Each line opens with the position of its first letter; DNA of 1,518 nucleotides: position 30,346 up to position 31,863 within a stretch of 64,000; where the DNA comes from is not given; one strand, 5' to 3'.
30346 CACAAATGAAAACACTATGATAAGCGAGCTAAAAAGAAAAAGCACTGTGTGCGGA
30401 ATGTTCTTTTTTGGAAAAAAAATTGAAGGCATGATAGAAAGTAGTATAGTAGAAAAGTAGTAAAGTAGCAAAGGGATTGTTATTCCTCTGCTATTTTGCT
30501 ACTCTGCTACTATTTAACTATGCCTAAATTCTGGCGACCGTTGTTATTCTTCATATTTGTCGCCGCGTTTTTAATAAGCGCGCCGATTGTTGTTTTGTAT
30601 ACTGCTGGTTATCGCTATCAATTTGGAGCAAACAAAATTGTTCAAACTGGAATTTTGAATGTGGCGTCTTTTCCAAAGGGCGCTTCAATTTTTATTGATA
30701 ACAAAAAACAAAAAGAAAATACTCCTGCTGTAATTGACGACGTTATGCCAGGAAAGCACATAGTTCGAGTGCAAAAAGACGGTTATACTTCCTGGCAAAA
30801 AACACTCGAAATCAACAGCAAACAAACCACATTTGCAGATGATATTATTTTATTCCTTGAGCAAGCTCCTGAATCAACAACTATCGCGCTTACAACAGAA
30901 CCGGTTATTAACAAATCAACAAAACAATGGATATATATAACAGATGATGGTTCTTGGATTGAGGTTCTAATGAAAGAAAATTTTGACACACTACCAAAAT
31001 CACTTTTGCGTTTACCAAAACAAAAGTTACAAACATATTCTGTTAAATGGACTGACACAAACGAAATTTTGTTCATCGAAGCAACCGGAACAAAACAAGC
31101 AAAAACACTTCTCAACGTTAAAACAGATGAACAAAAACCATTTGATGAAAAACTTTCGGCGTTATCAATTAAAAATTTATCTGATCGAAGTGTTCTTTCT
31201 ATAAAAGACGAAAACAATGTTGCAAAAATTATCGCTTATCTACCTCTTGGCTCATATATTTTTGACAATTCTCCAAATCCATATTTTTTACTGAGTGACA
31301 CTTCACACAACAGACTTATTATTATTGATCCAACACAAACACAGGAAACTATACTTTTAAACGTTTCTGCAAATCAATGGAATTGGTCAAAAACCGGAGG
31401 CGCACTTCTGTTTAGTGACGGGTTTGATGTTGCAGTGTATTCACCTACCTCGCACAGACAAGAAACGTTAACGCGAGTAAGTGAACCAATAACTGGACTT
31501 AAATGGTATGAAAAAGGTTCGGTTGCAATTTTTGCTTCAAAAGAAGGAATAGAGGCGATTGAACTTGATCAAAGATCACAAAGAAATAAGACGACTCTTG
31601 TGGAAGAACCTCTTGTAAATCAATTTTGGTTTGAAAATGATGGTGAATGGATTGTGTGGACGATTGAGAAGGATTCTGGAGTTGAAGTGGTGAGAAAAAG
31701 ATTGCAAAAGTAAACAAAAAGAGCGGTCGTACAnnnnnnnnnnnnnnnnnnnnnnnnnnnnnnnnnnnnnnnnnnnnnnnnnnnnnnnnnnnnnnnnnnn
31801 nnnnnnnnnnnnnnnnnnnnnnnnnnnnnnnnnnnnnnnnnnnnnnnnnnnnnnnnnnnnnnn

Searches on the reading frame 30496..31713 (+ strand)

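Call 67: search_protein_families(library=pfam, proteins=[window:30496-31713:+], max_evalue=0.01)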
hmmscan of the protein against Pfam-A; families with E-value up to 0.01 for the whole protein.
window:30496-31713:+ (405 aa): 1 family
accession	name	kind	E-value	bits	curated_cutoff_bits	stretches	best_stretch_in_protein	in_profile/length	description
PF08308.17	PEGA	-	7.9e-11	42.1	20.8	1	52-112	2-61/71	PEGA domain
